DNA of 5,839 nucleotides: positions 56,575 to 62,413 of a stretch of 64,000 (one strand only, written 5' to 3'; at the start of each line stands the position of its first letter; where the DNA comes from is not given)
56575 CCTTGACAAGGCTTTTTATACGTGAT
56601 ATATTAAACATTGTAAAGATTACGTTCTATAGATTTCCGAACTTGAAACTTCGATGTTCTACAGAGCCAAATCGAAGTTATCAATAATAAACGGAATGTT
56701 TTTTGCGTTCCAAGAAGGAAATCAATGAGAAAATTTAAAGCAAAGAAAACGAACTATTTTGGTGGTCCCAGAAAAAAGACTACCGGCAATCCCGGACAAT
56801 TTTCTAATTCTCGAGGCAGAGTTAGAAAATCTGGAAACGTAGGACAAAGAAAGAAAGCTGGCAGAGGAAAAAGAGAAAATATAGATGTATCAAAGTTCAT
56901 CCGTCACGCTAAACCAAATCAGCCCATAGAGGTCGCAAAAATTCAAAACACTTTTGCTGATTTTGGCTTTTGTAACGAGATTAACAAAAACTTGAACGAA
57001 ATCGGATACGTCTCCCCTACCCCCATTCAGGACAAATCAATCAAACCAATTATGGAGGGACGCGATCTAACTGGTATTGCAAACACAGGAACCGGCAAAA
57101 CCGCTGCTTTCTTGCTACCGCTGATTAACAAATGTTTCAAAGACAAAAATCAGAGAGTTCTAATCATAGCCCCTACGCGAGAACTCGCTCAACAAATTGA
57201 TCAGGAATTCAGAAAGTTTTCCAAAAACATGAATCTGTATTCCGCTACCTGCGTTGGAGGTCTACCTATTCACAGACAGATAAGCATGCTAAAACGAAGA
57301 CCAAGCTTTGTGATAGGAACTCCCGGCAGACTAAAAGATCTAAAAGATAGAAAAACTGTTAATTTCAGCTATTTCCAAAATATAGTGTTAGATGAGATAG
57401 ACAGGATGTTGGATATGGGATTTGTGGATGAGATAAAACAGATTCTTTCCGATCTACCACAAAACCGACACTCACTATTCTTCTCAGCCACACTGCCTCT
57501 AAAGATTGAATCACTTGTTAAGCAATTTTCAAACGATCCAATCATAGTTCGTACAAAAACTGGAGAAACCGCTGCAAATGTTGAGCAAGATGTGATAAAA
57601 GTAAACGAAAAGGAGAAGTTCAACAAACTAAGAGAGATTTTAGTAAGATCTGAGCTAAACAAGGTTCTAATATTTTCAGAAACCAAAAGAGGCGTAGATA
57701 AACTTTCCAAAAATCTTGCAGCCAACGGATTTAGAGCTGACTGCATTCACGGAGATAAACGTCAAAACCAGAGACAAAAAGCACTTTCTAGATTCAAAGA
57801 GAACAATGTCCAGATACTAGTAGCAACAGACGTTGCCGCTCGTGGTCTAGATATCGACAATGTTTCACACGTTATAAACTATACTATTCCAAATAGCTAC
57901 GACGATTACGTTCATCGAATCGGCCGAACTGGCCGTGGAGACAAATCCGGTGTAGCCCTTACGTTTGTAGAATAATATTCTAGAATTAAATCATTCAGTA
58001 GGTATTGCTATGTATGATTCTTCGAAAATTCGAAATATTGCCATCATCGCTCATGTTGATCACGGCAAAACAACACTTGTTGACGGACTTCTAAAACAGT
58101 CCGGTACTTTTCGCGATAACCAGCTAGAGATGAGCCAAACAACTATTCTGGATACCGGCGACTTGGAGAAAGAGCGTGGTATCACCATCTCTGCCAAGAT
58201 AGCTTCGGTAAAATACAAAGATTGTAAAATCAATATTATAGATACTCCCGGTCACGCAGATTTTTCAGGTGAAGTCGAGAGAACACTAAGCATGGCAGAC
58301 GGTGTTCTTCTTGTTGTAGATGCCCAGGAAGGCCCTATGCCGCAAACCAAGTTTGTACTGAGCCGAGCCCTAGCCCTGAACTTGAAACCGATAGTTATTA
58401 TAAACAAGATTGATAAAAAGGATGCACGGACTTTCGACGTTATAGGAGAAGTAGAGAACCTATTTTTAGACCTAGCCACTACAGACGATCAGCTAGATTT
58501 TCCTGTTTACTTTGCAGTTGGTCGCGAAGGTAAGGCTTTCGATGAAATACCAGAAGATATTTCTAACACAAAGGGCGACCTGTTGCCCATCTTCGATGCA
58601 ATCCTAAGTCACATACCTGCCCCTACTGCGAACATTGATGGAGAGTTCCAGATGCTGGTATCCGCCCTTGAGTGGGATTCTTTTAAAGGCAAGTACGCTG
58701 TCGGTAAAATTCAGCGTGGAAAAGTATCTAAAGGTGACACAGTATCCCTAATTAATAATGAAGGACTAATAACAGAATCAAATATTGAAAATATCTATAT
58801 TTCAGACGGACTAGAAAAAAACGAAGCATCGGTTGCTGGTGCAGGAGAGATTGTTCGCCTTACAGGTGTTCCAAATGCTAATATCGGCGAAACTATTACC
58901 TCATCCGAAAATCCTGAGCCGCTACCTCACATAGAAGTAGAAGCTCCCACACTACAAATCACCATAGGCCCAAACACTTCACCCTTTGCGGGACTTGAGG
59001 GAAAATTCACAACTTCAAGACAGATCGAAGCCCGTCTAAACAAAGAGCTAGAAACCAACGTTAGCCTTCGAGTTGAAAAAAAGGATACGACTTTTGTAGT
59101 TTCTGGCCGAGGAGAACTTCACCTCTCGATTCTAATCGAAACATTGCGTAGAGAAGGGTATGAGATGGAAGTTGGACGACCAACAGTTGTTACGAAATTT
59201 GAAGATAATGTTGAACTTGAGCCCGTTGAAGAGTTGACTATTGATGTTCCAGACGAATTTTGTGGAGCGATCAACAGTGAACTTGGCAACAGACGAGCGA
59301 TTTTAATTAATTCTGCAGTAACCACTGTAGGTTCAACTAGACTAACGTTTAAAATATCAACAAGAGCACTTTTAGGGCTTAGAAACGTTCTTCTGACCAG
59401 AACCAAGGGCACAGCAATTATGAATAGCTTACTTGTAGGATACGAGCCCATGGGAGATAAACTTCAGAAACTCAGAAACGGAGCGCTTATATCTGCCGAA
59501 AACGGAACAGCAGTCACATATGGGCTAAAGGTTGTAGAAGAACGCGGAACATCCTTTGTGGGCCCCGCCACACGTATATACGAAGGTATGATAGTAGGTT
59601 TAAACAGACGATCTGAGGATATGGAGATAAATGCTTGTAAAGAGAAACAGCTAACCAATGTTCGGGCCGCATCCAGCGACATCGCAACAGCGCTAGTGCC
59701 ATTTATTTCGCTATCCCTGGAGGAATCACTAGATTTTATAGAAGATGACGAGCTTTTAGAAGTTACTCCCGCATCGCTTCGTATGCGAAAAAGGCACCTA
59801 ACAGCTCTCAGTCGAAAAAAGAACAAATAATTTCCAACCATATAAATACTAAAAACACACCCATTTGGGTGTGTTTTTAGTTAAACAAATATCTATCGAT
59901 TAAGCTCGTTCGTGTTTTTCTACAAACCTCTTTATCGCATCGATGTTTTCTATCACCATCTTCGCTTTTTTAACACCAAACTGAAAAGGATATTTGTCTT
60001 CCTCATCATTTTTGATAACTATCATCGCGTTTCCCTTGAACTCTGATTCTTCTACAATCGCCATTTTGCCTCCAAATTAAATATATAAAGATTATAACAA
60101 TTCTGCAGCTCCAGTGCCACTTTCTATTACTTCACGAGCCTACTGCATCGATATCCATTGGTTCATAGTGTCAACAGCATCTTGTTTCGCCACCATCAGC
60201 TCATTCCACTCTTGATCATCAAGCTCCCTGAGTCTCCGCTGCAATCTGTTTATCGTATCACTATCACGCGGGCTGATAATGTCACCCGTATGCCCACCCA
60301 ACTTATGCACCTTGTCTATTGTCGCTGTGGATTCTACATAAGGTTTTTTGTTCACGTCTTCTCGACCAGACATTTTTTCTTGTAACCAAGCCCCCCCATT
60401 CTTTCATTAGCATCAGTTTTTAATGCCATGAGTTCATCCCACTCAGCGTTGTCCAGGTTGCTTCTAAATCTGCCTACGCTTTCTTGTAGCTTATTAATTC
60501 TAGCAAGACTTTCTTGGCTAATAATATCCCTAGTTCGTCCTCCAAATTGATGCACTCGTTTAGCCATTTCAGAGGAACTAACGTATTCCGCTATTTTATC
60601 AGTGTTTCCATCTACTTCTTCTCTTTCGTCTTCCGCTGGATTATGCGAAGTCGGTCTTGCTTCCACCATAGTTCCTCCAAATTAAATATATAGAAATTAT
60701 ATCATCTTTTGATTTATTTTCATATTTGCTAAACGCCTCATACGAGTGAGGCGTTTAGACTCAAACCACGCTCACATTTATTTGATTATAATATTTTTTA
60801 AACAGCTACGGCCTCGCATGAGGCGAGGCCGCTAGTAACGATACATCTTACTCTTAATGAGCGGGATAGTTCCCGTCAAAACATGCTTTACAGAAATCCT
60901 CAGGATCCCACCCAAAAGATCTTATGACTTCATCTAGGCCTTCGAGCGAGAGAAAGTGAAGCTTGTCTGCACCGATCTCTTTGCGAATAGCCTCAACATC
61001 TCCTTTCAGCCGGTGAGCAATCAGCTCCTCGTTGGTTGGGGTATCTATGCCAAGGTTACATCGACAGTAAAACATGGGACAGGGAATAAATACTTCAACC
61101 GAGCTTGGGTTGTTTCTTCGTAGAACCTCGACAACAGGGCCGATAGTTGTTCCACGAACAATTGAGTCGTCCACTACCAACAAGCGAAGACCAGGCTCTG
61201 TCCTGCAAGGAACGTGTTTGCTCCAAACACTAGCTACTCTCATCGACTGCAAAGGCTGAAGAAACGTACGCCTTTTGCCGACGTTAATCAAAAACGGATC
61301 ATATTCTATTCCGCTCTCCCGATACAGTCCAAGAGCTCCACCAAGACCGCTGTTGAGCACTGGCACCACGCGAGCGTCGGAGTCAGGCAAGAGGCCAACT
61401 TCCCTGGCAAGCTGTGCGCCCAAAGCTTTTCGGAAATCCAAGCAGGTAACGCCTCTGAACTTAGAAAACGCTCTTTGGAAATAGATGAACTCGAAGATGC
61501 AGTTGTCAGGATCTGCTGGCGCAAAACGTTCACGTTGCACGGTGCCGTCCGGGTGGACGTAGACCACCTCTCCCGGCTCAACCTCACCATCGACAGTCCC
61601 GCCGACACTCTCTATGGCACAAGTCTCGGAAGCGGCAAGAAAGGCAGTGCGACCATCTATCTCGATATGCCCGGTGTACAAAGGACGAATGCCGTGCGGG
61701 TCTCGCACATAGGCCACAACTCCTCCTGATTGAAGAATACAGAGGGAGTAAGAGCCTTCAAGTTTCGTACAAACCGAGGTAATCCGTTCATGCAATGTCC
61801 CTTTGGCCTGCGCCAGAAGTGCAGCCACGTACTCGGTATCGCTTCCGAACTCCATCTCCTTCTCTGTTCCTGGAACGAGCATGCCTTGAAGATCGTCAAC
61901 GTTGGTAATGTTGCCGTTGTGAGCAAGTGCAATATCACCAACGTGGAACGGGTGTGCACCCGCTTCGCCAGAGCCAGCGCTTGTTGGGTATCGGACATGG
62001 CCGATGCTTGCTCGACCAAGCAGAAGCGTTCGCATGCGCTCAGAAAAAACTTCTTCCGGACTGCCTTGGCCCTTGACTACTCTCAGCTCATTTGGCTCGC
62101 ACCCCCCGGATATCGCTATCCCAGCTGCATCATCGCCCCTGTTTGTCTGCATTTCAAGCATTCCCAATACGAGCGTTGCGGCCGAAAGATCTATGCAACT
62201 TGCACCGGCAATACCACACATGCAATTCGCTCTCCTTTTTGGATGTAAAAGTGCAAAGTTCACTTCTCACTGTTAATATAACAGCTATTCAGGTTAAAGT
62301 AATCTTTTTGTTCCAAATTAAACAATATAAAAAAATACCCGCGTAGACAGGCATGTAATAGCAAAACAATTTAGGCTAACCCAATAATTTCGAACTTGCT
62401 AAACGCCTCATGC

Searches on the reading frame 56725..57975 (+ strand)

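Call 70: search_protein_families(library=pfam, proteins=[window:56725-57975:+], max_evalue=0.00001)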
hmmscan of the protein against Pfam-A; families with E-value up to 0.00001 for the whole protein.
window:56725-57975:+ (416 aa): 3 families
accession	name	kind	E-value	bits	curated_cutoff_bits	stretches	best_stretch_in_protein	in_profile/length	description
PF00270.35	DEAD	-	9.2e-49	165.8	26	1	99-261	1-164/167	DEAD/DEAH box helicase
PF00271.37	Helicase_C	-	3.1e-35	121.2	23.5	1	297-404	1-108/110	Helicase conserved C-terminal domain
PF04851.21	ResIII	-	4.1e-11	43.5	22.5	1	119-257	30-162/164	Type III restriction enzyme, res subunit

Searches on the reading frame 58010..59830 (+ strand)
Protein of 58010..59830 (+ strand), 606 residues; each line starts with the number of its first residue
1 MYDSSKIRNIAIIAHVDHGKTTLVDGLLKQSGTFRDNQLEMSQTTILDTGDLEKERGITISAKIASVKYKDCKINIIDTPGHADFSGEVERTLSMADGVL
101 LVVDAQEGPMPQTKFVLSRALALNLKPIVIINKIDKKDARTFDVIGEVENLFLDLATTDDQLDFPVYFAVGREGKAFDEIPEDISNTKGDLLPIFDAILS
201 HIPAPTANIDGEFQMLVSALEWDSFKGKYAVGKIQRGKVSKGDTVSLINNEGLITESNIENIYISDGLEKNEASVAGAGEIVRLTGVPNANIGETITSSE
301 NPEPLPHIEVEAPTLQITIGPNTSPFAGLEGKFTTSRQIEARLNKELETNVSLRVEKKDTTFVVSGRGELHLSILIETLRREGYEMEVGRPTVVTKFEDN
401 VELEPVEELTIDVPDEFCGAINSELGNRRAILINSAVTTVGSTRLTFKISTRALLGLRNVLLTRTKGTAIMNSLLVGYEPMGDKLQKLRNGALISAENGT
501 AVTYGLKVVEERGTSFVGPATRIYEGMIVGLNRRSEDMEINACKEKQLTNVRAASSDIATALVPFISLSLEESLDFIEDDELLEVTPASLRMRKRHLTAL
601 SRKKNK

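Call 70: search_protein_families(library=pfam, proteins=[window:58010-59830:+], max_evalue=0.00001)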
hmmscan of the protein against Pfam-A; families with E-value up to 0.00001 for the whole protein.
window:58010-59830:+ (606 aa): 7 families
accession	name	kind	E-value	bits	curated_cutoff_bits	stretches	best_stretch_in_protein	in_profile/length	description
PF00009.33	GTP_EFTU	-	2.2e-56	190.9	26.5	1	6-203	2-187/188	Elongation factor Tu GTP binding domain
PF21018.2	BipA_C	-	1.3e-41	141.2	23.8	1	490-598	1-109/110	TypA/BipA C-terminal domain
PF00679.30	EFG_C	-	1.2e-16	60.9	27.9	1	403-487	3-87/89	Elongation factor G C-terminus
PF22042.2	EF-G_D2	-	3.2e-08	34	27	1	213-298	2-83/84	Elongation factor G domain 2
PF01926.29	MMR_HSR1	-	7.5e-07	29.7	21.9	1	51-133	25-113/113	50S ribosome-binding GTPase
PF03144.31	GTP_EFTU_D2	-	1.4e-06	29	30.3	1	227-297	1-73/73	Elongation factor Tu domain 2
PF14492.12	EFG_III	-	8.3e-06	26.2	27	0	337-389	19-74/75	Elongation Factor G, domain III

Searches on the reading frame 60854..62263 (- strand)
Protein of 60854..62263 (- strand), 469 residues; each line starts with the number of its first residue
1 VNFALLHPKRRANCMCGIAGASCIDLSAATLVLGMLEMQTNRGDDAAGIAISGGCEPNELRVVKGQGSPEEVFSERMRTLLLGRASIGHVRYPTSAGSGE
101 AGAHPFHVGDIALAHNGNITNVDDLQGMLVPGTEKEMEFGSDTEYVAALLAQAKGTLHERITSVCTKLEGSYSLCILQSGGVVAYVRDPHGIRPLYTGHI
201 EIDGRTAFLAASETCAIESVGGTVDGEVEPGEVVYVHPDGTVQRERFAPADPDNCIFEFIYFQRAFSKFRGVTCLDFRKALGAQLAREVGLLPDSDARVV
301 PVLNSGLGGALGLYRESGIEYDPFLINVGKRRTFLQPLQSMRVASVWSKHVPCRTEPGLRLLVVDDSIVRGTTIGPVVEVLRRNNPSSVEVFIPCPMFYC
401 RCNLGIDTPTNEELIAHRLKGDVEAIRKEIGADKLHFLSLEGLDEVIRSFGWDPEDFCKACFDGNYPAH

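Call 70: search_protein_families(library=pfam, proteins=[window:60854-62263:-], max_evalue=0.00001)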
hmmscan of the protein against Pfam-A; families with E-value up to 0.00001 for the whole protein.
window:60854-62263:- (469 aa): 2 families
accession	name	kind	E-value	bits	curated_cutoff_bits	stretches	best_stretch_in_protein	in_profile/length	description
PF13522.11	GATase_6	-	3.7e-14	53.3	27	1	83-205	10-122/130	Glutamine amidotransferase domain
PF13537.11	GATase_7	-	3.7e-14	53.2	25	1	100-217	10-121/123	Glutamine amidotransferase domain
